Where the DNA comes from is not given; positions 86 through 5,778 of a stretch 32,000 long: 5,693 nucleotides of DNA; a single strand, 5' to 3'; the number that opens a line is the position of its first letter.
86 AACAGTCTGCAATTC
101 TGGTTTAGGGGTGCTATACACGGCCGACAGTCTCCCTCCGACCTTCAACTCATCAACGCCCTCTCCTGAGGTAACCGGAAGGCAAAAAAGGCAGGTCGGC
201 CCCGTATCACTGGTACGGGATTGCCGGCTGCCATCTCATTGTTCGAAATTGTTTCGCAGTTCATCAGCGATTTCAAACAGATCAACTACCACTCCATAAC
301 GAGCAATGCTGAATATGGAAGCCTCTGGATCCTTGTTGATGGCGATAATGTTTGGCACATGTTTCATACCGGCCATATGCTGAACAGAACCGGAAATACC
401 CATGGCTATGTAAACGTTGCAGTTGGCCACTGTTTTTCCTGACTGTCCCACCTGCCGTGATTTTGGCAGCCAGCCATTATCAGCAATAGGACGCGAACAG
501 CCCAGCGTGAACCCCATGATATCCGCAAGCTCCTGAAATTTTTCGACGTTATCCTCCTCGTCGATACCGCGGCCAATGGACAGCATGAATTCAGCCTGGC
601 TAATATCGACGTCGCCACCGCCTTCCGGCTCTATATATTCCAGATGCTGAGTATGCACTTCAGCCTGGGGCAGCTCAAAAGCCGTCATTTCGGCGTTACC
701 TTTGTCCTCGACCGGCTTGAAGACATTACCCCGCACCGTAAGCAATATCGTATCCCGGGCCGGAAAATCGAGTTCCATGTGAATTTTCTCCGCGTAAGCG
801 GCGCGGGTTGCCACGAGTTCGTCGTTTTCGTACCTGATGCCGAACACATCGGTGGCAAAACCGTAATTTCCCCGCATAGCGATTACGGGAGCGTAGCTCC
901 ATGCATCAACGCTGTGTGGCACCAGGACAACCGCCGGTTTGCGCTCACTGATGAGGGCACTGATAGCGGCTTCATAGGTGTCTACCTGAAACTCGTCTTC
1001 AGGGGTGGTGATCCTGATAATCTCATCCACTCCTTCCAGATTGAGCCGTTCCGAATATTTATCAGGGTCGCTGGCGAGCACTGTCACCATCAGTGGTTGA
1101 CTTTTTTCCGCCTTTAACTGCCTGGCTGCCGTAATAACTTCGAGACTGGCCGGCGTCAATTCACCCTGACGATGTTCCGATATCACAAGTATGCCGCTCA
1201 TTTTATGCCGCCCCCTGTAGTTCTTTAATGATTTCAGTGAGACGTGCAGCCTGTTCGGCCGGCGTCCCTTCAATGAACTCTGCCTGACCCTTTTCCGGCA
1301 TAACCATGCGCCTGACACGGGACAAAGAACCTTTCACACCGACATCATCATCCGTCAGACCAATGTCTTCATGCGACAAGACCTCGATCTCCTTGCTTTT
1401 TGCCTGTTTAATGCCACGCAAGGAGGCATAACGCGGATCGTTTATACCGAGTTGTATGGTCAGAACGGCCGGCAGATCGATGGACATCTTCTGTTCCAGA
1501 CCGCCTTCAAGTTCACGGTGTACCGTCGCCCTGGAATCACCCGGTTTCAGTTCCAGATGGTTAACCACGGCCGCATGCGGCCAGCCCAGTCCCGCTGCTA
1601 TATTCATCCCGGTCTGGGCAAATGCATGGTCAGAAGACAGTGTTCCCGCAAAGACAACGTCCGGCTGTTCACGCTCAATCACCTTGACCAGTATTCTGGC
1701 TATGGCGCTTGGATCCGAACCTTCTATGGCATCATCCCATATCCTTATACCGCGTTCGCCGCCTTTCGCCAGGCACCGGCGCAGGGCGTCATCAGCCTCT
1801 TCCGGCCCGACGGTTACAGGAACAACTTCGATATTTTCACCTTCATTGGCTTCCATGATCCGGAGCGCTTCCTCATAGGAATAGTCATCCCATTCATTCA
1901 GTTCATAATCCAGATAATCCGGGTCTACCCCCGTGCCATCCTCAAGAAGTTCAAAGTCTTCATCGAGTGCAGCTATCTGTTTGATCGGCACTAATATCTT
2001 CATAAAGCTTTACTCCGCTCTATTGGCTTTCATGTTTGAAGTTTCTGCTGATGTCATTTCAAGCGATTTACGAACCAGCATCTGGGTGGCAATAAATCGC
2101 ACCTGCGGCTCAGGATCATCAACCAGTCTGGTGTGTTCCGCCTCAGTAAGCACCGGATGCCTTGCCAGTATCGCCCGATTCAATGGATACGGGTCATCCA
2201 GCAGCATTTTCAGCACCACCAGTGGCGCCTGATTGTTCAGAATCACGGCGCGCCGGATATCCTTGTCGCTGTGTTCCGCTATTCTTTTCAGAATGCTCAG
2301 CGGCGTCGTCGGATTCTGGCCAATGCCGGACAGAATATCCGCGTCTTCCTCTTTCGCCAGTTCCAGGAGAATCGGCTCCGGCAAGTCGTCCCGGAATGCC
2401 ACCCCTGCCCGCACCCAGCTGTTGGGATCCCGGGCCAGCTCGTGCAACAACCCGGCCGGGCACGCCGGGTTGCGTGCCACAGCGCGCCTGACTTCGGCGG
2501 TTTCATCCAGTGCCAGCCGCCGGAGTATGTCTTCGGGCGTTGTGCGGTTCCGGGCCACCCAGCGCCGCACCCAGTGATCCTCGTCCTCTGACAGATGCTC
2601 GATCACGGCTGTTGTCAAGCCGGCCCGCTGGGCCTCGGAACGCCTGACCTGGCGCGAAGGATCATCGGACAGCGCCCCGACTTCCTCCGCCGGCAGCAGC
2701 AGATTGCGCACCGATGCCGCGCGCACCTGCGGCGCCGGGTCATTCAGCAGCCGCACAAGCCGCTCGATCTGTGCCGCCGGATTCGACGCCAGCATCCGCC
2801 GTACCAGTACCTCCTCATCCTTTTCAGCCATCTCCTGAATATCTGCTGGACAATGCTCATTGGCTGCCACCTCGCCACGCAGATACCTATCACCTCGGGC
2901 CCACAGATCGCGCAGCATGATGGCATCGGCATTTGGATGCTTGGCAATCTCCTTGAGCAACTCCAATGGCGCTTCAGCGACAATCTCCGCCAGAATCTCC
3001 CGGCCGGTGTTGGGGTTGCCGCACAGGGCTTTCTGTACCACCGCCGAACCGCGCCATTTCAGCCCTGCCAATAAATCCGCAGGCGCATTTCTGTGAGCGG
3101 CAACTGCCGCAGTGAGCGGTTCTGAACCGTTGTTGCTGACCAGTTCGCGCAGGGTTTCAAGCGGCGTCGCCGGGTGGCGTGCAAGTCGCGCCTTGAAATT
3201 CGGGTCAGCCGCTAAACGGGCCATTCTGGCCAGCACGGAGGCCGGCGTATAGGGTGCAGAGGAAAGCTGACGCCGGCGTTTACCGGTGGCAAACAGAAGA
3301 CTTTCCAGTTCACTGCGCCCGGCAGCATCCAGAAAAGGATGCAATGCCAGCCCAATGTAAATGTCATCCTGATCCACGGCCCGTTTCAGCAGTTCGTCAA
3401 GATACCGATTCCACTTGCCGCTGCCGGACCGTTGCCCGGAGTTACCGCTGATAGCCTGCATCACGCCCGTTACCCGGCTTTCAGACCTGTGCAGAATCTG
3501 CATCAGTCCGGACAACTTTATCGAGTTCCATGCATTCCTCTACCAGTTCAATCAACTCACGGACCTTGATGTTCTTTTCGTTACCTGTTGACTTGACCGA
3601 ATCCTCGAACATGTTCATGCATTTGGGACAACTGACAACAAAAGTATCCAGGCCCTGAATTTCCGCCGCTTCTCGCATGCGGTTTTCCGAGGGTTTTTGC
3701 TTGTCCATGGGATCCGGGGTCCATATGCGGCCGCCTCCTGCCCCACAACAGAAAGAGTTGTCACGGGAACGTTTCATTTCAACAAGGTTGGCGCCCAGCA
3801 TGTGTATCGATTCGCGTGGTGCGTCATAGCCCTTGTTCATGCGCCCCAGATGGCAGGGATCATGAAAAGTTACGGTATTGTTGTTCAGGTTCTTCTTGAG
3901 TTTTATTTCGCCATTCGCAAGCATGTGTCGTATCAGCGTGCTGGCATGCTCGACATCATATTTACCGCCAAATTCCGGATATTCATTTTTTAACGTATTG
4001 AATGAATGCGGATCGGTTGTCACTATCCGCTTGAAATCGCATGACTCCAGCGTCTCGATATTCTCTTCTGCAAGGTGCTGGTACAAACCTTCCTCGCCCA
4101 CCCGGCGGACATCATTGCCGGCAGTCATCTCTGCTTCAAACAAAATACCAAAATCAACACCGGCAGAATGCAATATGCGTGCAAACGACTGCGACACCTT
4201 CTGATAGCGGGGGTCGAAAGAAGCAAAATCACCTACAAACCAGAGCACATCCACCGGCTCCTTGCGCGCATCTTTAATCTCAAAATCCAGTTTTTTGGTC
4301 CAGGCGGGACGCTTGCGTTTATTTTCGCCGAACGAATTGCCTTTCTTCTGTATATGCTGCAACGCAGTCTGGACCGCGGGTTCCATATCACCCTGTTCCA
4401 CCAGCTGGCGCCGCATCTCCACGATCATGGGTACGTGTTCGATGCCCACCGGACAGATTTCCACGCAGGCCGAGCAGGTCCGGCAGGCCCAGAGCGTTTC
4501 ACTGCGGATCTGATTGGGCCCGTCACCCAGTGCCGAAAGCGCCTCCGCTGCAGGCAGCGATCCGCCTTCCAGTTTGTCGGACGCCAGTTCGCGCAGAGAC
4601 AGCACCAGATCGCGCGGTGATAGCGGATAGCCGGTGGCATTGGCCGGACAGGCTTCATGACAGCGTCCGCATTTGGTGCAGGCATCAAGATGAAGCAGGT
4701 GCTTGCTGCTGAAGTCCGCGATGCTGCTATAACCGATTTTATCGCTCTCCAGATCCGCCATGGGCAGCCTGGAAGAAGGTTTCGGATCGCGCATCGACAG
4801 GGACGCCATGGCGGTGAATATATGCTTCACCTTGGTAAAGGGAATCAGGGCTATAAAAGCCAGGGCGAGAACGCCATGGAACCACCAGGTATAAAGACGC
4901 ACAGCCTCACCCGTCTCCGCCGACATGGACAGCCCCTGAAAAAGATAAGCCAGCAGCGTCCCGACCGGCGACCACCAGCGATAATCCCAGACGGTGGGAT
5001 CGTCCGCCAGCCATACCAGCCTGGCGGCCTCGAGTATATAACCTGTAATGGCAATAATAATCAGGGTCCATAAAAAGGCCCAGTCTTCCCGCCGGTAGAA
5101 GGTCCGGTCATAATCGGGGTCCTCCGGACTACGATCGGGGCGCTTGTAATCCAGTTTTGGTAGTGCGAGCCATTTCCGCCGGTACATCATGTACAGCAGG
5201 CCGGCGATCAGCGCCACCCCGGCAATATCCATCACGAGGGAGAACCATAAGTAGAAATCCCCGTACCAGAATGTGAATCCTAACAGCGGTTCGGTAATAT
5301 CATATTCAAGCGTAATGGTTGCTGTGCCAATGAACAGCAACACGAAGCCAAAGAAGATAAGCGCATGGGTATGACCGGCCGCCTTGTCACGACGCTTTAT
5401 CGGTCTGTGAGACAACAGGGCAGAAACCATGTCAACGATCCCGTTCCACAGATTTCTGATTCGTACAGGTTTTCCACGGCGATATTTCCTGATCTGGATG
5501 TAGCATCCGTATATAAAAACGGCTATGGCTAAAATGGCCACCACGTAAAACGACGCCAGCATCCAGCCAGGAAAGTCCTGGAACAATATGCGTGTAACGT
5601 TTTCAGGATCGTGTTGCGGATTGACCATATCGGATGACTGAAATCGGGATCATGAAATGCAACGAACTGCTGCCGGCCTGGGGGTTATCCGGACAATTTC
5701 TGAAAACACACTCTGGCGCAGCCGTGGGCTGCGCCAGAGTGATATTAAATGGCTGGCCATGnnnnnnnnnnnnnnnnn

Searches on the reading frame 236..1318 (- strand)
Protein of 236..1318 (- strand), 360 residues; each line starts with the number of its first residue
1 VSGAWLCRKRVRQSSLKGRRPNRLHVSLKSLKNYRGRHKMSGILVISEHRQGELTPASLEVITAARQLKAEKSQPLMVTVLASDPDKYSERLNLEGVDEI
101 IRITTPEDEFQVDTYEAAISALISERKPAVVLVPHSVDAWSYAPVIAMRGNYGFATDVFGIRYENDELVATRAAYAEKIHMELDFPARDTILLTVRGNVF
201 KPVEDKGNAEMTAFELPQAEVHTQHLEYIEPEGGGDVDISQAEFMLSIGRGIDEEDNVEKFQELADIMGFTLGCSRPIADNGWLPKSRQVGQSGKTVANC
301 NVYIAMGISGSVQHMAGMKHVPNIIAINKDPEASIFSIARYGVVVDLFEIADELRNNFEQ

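Call 7: search_protein_families(library=pfam, proteins=[window:236-1318:-])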
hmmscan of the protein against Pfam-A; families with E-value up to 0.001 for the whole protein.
window:236-1318:- (360 aa): 2 families
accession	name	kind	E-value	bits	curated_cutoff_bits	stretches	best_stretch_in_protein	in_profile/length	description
PF00766.25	ETF_alpha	-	7.7e-31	106.4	27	1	238-319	1-81/81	Electron transfer flavoprotein FAD-binding domain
PF01012.27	ETF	-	2.1e-30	106.3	26.7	1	43-217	1-179/181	Electron transfer flavoprotein domain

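Call 8: search_protein_families(library=ncbifam, proteins=[window:236-1318:-])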
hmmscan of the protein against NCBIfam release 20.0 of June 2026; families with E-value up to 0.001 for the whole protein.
window:236-1318:- (360 aa): 5 families
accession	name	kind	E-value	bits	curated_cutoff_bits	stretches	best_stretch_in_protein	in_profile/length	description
NF042970.1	AcrlCoAredClosAcrA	equivalog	4e-50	170.9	600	1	39-357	6-356/360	acryloyl-CoA reductase electron transfer subunit beta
NF051845.1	EtFlavAlphaProt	equivalog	9.8e-34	117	600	1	41-356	91-397/406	electron transfer flavoprotein subunit alpha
NF008884.0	PRK11916.1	equivalog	4.5e-31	108.3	528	1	92-354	44-306/312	electron transfer flavoprotein subunit alpha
NF038209.1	mft_etfA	equivalog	5.4e-30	104.8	240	1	108-357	53-301/303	mycofactocin-associated electron transfer flavoprotein alpha subunit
NF002889.0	PRK03363.1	equivalog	4.9e-26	91.8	549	1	97-354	49-307/313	electron transfer flavoprotein subunit alpha/FixB family protein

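Call 31: find_encoding_contigs(protein=window:236-1318:-, flank=10000, max_places=2)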
Protein window:236-1318:- (360 aa): no gene with exactly this product is on record in the collection.

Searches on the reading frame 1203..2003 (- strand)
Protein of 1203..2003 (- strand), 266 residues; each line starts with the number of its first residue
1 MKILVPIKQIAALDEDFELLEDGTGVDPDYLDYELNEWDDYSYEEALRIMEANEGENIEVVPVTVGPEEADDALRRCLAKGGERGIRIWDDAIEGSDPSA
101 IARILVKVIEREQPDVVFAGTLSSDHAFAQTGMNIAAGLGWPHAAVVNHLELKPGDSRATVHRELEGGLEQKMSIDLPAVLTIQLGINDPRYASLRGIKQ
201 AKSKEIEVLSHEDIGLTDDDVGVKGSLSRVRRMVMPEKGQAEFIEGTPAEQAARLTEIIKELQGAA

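Call 7: search_protein_families(library=pfam, proteins=[window:1203-2003:-])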
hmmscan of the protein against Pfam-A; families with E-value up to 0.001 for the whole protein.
window:1203-2003:- (266 aa): 1 family
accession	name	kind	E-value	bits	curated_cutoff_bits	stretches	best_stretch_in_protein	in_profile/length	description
PF01012.27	ETF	-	5.3e-36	124.5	26.7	1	31-212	9-179/181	Electron transfer flavoprotein domain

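Call 8: search_protein_families(library=ncbifam, proteins=[window:1203-2003:-])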
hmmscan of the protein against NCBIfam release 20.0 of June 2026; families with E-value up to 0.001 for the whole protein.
window:1203-2003:- (266 aa): 5 families
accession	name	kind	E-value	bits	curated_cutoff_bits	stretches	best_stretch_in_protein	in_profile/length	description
NF040731.1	flavo_sub_EftB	exception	2.5e-42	145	445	1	28-261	26-256/260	electron transfer flavoprotein subunit beta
NF042971.1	AcrlCoAredClosAcrB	equivalog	6.8e-28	97.4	475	1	1-260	1-261/266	acryloyl-CoA reductase electron transfer subunit gamma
TIGR04503.1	mft_etfB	hypoth_equivalog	2.1e-23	83.1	200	1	32-224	27-228/290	mycofactocin-associated electron transfer flavoprotein beta subunit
NF002888.0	PRK03359.1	subfamily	3.6e-19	69.1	219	1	1-260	1-253/256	putative electron transfer flavoprotein FixA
NF008998.0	PRK12342.1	equivalog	8.1e-16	58.1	338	1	26-221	24-214/254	electron transfer flavoprotein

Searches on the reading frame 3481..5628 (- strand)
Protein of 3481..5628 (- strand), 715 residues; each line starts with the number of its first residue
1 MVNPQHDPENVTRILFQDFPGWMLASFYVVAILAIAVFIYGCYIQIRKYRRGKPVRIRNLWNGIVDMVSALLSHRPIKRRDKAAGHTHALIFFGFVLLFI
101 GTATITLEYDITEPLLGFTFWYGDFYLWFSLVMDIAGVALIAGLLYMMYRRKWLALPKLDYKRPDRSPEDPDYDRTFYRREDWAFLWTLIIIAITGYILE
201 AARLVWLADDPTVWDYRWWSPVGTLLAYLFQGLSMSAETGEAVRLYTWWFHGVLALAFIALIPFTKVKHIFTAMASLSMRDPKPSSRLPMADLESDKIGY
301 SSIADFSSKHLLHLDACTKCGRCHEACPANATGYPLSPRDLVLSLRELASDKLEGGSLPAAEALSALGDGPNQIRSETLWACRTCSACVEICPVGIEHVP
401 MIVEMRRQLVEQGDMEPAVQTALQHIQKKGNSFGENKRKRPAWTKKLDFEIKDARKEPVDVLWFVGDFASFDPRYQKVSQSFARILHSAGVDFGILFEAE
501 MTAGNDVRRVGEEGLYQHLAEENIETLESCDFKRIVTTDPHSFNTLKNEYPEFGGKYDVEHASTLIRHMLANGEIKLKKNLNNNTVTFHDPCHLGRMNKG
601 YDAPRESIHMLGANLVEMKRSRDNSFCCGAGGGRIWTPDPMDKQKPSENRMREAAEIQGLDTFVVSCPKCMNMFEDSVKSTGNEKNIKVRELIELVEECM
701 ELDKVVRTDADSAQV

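Call 7: search_protein_families(library=pfam, proteins=[window:3481-5628:-])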
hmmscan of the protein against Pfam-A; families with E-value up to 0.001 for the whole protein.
window:3481-5628:- (715 aa): 10 families
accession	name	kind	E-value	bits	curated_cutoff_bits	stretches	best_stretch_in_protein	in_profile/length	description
PF02754.22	CCG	-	2.2e-23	82.6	20.6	2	586-674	1-84/85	Cysteine-rich domain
PF13187.11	Fer4_9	-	5.9e-11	42.7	27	1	316-395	1-50/52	4Fe-4S dicluster domain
PF13237.11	Fer4_10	-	4.3e-10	39.8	25.5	1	313-393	5-53/53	4Fe-4S dicluster domain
PF13183.11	Fer4_8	-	5e-09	37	27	1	314-396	2-68/68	4Fe-4S dicluster domain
PF00037.32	Fer4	-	1.5e-06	28.2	21.1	1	314-331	5-22/24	4Fe-4S binding domain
PF12797.12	Fer4_2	-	1.1e-05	25.5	24.5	1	311-329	4-22/22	4Fe-4S binding domain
PF12838.12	Fer4_7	-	3.1e-05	24.8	27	1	317-396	2-52/52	4Fe-4S dicluster domain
PF13484.11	Fer4_16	-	5e-05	24.4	30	1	317-394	2-65/66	4Fe-4S double cluster binding domain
PF14697.11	Fer4_21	-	0.00034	21.1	35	0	315-330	6-21/59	4Fe-4S dicluster domain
PF12837.12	Fer4_6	-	0.0009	19.5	25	1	315-331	7-23/24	4Fe-4S binding domain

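Call 8: search_protein_families(library=ncbifam, proteins=[window:3481-5628:-])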
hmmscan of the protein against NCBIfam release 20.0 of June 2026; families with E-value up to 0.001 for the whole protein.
window:3481-5628:- (715 aa): 29 families (the best 25 are shown)
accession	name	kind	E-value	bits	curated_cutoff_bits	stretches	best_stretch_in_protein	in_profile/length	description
NF004898.0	PRK06259.1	equivalog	9.7e-42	143.2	385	1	376-698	182-486/488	fumarate reductase (CoM/CoB) subunit TfrB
NF045724.1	ferredox_TmcB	equivalog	2.2e-26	92.4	735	1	313-701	39-429/430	electron transfer complex ferredoxin TmcB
NF045670.1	quin_L_LdhH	equivalog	3.2e-26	91.8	800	1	456-696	464-705/706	L-lactate dehydrogenase (quinone) large subunit LdhH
NF045663.1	diclust_near_Sec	equivalog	1.8e-18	66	530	1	378-680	351-624/759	pyridine nucleotide-disulfide oxidoreductase/dicluster-binding protein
NF008369.0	PRK11168.1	equivalog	1.9e-15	56.7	278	1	455-676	163-382/401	anaerobic glycerol-3-phosphate dehydrogenase subunit C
TIGR03290.1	CoB_CoM_SS_C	equivalog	1.6e-12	47.6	160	1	373-440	39-106/144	CoB--CoM heterodisulfide reductase subunit C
NF045796.1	DsrK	equivalog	2e-12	46.5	400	1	312-642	47-381/453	sulfate reduction electron transfer complex DsrMKJOP subunit DsrK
NF038018.1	qmoC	equivalog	1.4e-10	41.1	300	1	23-209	154-323/360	quinone-interacting membrane-bound oxidoreductase complex subunit QmoC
NF045711.1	sulf_resp_HmcF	equivalog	3.2e-10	39.4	750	1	549-676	293-427/457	sulfate respiration complex iron-sulfur protein HmcF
NF008434.0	PRK11274.1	equivalog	5.9e-10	38.6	333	0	574-699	293-406/409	glycolate oxidase subunit GlcF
NF004616.0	PRK05950.1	subfamily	5.7e-08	32.2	228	1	309-412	141-236/238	succinate dehydrogenase iron-sulfur subunit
TIGR00273.1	TIGR00273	equivalog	6.3e-08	31.9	444.8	1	316-429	294-392/432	LutB/LldF family L-lactate oxidation iron-sulfur protein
NF009226.0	PRK12576.1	equivalog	5e-07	29.4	344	1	309-436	148-264/317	succinate dehydrogenase/fumarate reductase iron-sulfur subunit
NF041890.1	hdrC_Methbact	equivalog_domain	2.4e-06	27.2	270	0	373-420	65-112/192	ferredoxin:CoB-CoM heterodisulfide reductase subunit HdrC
TIGR03379.1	glycerol3P_GlpC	equivalog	5.2e-06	25.5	279.9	0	460-679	163-382/397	anaerobic glycerol-3-phosphate dehydrogenase subunit GlpC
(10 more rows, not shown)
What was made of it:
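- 3481..5628 (-): Membrane-anchored FeS/CCG-domain oxidoreductase, the probable electron outlet from ETF to quinone. Pfam CCG x2 and a 4Fe-4S dicluster domain; QmoC-like N-terminus (calls 7, 8).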
